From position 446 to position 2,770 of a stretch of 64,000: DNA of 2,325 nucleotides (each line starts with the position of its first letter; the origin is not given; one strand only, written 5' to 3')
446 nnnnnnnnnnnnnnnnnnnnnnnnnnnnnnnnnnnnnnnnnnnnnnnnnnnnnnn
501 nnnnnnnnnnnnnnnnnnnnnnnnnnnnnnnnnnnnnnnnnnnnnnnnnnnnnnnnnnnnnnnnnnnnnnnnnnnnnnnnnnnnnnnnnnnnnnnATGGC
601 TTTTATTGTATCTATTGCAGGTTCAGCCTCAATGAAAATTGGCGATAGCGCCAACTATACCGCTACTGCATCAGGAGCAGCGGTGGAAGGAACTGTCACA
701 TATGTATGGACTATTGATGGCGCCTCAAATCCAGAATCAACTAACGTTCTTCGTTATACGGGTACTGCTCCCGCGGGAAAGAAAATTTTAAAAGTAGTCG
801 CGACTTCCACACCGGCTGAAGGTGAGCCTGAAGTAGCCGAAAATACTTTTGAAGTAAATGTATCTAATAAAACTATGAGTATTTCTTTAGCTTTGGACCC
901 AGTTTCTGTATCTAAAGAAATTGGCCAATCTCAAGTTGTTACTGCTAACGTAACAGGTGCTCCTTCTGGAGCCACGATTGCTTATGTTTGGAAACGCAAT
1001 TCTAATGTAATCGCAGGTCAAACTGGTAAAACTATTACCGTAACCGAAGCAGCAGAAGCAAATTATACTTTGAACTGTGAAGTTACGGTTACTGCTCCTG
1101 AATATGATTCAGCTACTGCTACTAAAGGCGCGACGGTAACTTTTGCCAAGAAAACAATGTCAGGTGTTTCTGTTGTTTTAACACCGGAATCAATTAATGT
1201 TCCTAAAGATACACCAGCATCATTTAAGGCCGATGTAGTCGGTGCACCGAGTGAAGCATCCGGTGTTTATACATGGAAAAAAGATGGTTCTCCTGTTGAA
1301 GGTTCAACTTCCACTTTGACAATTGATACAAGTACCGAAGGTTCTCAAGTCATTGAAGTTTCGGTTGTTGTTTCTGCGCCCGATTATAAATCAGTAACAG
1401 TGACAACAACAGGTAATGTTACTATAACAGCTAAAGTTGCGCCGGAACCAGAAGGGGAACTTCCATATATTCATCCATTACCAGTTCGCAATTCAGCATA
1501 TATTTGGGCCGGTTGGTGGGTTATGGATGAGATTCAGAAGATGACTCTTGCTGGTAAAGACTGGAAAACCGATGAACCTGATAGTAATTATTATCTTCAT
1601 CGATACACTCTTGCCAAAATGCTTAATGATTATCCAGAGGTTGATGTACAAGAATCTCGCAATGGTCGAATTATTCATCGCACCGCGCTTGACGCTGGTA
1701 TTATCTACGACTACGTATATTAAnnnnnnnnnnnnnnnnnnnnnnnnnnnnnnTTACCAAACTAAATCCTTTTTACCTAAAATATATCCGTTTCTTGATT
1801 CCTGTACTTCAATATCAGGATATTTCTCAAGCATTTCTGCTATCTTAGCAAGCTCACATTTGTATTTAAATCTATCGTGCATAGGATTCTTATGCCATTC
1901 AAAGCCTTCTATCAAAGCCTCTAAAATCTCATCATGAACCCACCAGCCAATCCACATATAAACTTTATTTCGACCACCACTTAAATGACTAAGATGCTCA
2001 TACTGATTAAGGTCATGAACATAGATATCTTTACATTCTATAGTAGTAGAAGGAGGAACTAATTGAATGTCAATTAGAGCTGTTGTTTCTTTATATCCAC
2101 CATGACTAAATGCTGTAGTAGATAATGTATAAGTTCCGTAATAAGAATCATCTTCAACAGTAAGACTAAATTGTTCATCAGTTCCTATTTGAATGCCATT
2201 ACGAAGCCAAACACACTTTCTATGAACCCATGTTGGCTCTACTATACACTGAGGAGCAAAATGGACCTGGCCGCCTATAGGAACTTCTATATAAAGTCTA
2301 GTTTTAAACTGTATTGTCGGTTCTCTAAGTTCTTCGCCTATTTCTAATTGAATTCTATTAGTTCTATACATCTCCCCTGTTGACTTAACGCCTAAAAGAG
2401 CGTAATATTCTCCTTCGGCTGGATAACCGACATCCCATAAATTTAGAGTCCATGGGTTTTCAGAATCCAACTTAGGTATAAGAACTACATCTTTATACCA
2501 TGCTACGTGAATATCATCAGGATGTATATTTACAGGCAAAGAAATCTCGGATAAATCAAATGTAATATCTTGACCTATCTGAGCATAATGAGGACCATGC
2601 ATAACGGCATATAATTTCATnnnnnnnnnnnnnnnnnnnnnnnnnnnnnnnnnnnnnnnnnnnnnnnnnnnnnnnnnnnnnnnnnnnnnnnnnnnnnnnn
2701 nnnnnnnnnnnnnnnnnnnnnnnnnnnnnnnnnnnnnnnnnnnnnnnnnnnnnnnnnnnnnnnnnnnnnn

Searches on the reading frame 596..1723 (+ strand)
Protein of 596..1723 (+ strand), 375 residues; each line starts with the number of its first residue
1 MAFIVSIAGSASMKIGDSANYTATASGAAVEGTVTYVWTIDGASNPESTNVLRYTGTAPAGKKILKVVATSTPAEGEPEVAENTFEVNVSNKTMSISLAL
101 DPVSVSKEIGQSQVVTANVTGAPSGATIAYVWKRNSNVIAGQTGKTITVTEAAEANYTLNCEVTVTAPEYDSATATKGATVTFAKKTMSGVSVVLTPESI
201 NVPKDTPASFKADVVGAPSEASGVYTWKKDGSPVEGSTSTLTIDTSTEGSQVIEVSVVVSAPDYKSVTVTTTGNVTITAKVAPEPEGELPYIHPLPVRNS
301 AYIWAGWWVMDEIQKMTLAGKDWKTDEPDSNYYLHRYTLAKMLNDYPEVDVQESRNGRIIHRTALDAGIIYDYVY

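Call 4: search_protein_families(library=pfam, proteins=[window:596-1723:+], max_evalue=0.01)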
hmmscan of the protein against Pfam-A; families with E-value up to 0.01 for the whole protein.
window:596-1723:+ (375 aa): 2 families
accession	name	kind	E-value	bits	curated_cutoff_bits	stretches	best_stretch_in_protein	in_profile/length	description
PF13927.12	Ig_3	-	0.00069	20.5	30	0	193-247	4-65/78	Immunoglobulin domain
PF13895.12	Ig_2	-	0.0018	18.9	27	0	194-242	3-50/79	Immunoglobulin domain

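Call 5: search_protein_families(library=phrogs, proteins=[window:596-1723:+], max_evalue=0.01)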
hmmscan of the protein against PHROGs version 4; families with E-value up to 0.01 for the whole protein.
window:596-1723:+ (375 aa): 4 families
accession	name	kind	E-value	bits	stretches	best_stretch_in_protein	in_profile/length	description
phrog_1149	-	head and packaging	2.5e-109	367.6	1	1-371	745-1149/1150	Hoc-like head decoration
phrog_21694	-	head and packaging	5.2e-41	139.3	1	310-375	1-66/66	Hoc-like head decoration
phrog_14282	-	head and packaging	4.1e-11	44.2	1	292-361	9-77/246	Hoc-like head decoration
phrog_11091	-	head and packaging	3.1e-09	38.1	1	292-360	9-76/167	Hoc-like head decoration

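Call 95: search_protein_families(library=ncbifam, proteins=[window:596-1723:+], max_evalue=0.01)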
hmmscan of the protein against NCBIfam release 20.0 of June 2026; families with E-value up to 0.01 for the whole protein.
window:596-1723:+ (375 aa): 0 families

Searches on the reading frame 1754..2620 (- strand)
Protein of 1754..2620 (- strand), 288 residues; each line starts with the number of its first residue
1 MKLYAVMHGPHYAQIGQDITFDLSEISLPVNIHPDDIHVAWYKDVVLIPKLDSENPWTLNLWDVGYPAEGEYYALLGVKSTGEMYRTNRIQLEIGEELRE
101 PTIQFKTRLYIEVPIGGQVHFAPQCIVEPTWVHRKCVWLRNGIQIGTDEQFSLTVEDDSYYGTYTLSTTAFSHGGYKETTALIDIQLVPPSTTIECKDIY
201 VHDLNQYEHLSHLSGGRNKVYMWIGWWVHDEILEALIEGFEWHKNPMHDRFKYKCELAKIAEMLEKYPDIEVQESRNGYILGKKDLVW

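Call 4: search_protein_families(library=pfam, proteins=[window:1754-2620:-], max_evalue=0.01)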
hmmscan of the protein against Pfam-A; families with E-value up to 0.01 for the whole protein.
window:1754-2620:- (288 aa): 0 families

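Call 5: search_protein_families(library=phrogs, proteins=[window:1754-2620:-], max_evalue=0.01)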
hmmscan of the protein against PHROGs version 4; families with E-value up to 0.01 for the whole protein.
window:1754-2620:- (288 aa): 4 families
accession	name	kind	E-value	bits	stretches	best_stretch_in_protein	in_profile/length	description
phrog_1149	-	head and packaging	1.3e-43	149.9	1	5-286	929-1143/1150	Hoc-like head decoration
phrog_21694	-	head and packaging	7.1e-11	42.8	1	230-284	2-54/66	Hoc-like head decoration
phrog_14282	-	head and packaging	6.6e-08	33.6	1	217-285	15-80/246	Hoc-like head decoration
phrog_11091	-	head and packaging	7.9e-05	23.7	1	216-284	14-79/167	Hoc-like head decoration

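Call 61: search_solved_structures(query=window:1754-2620:-, max_evalue=1, show_alignments=2)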
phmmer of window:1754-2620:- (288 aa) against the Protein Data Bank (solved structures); distinct sequences matched with E-value up to 1: 2.
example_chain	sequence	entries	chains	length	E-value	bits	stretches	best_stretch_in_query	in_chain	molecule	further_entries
5vf3_Z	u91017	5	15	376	1.6e-12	50.6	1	214-284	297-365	Highly immunogenic outer capsid protein | Hoc, highly immunogenic outer capsid protein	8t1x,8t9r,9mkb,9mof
5jdd_A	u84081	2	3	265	0.23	13.9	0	91-159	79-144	Titin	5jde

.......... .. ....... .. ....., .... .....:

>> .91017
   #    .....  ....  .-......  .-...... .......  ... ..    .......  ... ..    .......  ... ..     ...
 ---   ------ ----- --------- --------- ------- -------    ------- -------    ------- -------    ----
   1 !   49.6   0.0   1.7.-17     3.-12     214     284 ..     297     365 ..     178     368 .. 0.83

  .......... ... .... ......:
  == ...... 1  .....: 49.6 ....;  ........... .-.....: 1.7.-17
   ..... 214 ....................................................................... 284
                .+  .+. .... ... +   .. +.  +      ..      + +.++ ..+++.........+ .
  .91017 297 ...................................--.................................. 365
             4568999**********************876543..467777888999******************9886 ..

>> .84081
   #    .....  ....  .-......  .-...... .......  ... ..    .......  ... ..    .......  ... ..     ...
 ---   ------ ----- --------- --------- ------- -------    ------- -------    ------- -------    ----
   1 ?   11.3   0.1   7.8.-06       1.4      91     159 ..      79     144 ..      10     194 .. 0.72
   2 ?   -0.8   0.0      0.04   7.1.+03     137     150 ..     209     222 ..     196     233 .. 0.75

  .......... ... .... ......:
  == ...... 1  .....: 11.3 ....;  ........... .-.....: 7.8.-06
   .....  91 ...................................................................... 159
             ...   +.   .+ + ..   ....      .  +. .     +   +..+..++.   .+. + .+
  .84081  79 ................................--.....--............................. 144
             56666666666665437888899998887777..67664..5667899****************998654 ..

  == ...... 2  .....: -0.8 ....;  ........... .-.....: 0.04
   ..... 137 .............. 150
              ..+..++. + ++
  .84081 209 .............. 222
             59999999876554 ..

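Call 95: search_protein_families(library=ncbifam, proteins=[window:1754-2620:-], max_evalue=0.01)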
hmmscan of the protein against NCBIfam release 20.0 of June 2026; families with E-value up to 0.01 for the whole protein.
window:1754-2620:- (288 aa): 0 families

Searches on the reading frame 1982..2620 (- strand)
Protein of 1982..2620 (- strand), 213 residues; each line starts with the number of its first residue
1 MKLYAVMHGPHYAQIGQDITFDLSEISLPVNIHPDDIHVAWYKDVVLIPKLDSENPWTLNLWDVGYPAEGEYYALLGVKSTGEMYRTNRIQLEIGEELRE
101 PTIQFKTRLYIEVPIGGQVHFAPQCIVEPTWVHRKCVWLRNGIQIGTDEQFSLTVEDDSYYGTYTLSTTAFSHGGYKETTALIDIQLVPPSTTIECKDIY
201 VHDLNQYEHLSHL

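Call 29: search_dna_similar(query=window:2027-2620:-, collection=phages, mode=protein, max_rows=60, max_evalue=0.001)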
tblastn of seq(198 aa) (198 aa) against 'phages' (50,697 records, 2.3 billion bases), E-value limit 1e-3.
Records with a match: 22; places in all: 22; records where one place covers at least 80% of the query: 19.
Best place of each record, by identity: 80-90% 1; <60% 21.
By first word of the organism name: Escherichia 8; Aeromonas 6; Salmonella 3; Erwinia 3; phage 1; Dhakavirus 1.
By host as written in the record: Aeromonas salmonicida 3; Salmonella Newport strain C398 2; Escherichia coli strain 8099 2; - 2; Escherichia coli K-12 MG1655 2; Escherichia coli K12 2; Erwinia amylovora DSM17948 2; Salmonella enterica CVCC 79102 1; and 6 more.
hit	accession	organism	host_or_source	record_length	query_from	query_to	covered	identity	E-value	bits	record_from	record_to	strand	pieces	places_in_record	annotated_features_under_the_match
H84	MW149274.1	Salmonella phage vB_SalM_ABTNLsp5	Salmonella enterica CVCC 79102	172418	1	198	100%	83.3%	3e-108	345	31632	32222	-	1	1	outer capsid protein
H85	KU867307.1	Salmonella phage vB_SnwM_CGG4-1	Salmonella Newport strain C398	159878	6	194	95%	37.0%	9e-36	137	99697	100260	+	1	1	outer capsid protein Hoc I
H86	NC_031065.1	Salmonella phage vB_SnwM_CGG4-1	Salmonella Newport strain C398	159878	6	194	95%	37.0%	9e-36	137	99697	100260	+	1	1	Hoc-like head decoration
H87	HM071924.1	Escherichia phage IME08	Escherichia coli strain 8099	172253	7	196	96%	36.8%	3e-39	147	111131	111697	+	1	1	hoc: hoc head outer capsid protein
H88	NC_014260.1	Escherichia phage IME08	Escherichia coli strain 8099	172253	7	196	96%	36.8%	3e-39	147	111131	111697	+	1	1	hoc: Hoc-like head decoration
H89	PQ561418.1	phage Ec2-ASingh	-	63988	7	196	96%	35.8%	1e-33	131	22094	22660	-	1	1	record has no annotation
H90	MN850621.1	Escherichia phage dhabil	Escherichia coli K-12 MG1655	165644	7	196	96%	35.8%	1e-33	131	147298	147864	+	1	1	head outer capsid protein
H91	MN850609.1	Escherichia phage dhaeg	Escherichia coli K-12 MG1655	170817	7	196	96%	35.8%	1e-33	131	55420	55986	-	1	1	head outer capsid protein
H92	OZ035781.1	Dhakavirus CLBP2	-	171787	7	196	96%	35.8%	1e-33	131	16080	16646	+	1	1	record has no annotation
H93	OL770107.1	Escherichia phage CLB_P2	Escherichia coli 55989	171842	7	196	96%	35.8%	1e-33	131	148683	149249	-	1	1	head decoration protein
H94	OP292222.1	Escherichia phage Esco_phi_B-01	Escherichia coli B-01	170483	7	189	92%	33.7%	1e-22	100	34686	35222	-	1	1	record has no annotation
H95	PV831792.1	Aeromonas phage AS4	Aeromonas salmonicida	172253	1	187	94%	32.5%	2e-30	122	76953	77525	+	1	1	hypothetical protein (x2)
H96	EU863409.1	Escherichia phage JS10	Escherichia coli K12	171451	7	189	92%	33.2%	9e-23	100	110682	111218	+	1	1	hoc head outer capsid protein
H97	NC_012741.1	Escherichia phage JS10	Escherichia coli K12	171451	7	189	92%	33.2%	9e-23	100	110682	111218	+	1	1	Hoc-like head decoration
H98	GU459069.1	Aeromonas phage 65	Aeromonas salmonicida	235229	6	187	92%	32.1%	2e-19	91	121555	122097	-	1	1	hoc-2: Hoc head outer capsid protein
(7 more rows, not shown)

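Call 30: get_annotated_region(hit=H97, flank=5000)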
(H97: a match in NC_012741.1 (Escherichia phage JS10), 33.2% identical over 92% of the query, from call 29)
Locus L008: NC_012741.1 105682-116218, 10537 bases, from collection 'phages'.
description: Enterobacteria phage JS10, complete genome.
organism: Escherichia phage JS10 (NCBI taxid 576790)
taxonomy: Viruses; Duplodnaviria; Heunggongvirae; Uroviricota; Caudoviricetes; Straboviridae; Tevenvirinae; Dhakavirus; Dhakavirus JS10
host: Escherichia coli K12; source: -; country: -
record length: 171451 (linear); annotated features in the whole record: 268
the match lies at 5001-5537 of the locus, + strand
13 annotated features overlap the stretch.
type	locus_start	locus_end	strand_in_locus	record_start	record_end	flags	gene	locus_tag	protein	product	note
CDS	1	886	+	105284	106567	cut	24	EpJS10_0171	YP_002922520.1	capsid vertex protein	gp24; os; structural virion protein; in bacteriophage T4 and related viruses, the virion is composed of head and tail ...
CDS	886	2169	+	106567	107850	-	24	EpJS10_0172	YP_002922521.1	capsid vertex protein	gp24; os; structural virion protein; in bacteriophage T4 and related viruses, the virion is composed of head and tail ...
CDS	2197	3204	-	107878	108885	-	rnlB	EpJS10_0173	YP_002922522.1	RNA ligase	-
CDS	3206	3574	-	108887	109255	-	-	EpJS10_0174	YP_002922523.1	hypothetical protein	-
CDS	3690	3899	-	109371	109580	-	-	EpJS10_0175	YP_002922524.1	gp24.3 hypothetical protein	-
CDS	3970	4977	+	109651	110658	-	-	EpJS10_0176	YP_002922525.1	tail fiber protein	-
CDS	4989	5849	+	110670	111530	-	-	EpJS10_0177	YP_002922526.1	Hoc-like head decoration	-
CDS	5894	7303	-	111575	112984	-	-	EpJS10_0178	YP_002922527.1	Hoc-like head decoration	-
CDS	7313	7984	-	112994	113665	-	inh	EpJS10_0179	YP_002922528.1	minor head protein inhibitor of protease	-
CDS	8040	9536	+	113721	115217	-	uvsW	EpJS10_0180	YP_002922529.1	DNA helicase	dar; ATPase; monomeric DNA-DNA, RNA-DNA helicase; functional homologue of the E. coli RecG protein; recombination ...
CDS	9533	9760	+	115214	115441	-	uvsW.1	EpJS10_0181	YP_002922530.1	DNA helicase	-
CDS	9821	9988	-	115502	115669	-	uvsY.-2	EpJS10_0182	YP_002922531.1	hypothetical protein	-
CDS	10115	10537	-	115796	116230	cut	uvsY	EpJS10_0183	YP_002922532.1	UvsY-like recombination mediator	-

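Call 31: get_annotated_region(hit=H88, flank=5000)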
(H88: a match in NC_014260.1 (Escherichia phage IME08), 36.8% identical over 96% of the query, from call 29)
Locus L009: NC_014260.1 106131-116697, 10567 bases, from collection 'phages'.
description: Enterobacteria phage IME08, complete genome.
organism: Escherichia phage IME08 (NCBI taxid 698728)
taxonomy: Viruses; Duplodnaviria; Heunggongvirae; Uroviricota; Caudoviricetes; Straboviridae; Tevenvirinae; Dhakavirus; Dhakavirus ime08
host: Escherichia coli strain 8099; source: soil; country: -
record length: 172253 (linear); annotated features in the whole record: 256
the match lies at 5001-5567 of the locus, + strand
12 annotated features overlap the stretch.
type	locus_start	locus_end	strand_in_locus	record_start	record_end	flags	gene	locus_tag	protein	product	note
CDS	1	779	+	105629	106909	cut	24a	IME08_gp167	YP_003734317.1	gp24 head vertex protein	similar to bacteriophage T4 gp24 head vertex protein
CDS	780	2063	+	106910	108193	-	24b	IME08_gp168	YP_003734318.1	gp24 head vertex protein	similar to bacteriophage T4 gp24 head vertex protein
CDS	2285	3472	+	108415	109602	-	-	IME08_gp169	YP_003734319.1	tail fiber protein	similar to bacteriophage JS10 tail fiber-like protein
CDS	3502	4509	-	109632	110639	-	rnlB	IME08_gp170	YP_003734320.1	RNA ligase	similar to bacteriophage T4 RnlB RNA ligase 2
CDS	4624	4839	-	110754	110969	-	-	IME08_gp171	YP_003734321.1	hypothetical protein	orf171; similar to bacteriophage RB69 gp24.3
CDS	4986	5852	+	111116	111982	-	hoc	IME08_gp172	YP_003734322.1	Hoc-like head decoration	-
CDS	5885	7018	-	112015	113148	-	hoc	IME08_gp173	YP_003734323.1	Hoc-like head decoration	-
CDS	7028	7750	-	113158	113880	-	inh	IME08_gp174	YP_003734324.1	minor head protein inhibitor of protease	-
CDS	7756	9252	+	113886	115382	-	uvsW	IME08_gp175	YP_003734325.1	DNA helicase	ATPase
CDS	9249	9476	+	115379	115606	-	-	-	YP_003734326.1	DNA helicase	orf176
CDS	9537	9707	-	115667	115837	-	uvsY.-2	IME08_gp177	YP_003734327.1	hypothetical protein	-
CDS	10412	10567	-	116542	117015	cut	uvsY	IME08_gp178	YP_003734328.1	UvsY-like recombination mediator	similar to bacteriophage T4 UvsY recombination repair and ssDNA binding protein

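Call 68: find_homologous_proteins(query=window:1982-2620:-, max_evalue=0.001)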
Query seq(213 aa) (213 aa): 3 proteins with E <= 0.001 among 48 candidates.
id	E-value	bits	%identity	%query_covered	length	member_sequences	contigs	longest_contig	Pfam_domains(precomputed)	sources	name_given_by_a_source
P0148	3.5e-144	496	100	100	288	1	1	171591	-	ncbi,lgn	-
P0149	3.2e-120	418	84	100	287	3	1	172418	-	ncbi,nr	ncbi:outer capsid protein [Salmonella phage vB_SalM_ABTNLsp5]|nr:outer capsid protein [Salmonella ph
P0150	9.5e-91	321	64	100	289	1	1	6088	-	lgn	-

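Call 69: find_encoding_contigs(protein=P0148, flank=4000, max_places=3)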
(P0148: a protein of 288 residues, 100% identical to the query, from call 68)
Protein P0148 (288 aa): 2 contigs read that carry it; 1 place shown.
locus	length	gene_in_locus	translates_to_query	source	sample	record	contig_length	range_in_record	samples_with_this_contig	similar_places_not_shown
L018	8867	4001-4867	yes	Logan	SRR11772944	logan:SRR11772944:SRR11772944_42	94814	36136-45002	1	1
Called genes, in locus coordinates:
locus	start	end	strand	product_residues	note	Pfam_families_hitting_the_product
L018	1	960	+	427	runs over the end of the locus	PF07068:Gp23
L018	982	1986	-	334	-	PF09414:RNA_ligase, PF18043:T4_Rnl2_C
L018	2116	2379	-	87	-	-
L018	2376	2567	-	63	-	PF11242:DUF2774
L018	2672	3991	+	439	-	-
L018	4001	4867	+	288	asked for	-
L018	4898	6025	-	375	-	-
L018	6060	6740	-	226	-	PF26097:Phage_Inh_N, PF26098:Phage_Inh_C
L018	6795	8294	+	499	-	PF21241:UvsW_N, PF00270:DEAD, PF04851:ResIII, PF00271:Helicase_C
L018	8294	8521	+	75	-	PF11637:UvsW-1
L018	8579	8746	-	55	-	PF10886:DUF2685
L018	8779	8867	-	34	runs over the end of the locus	-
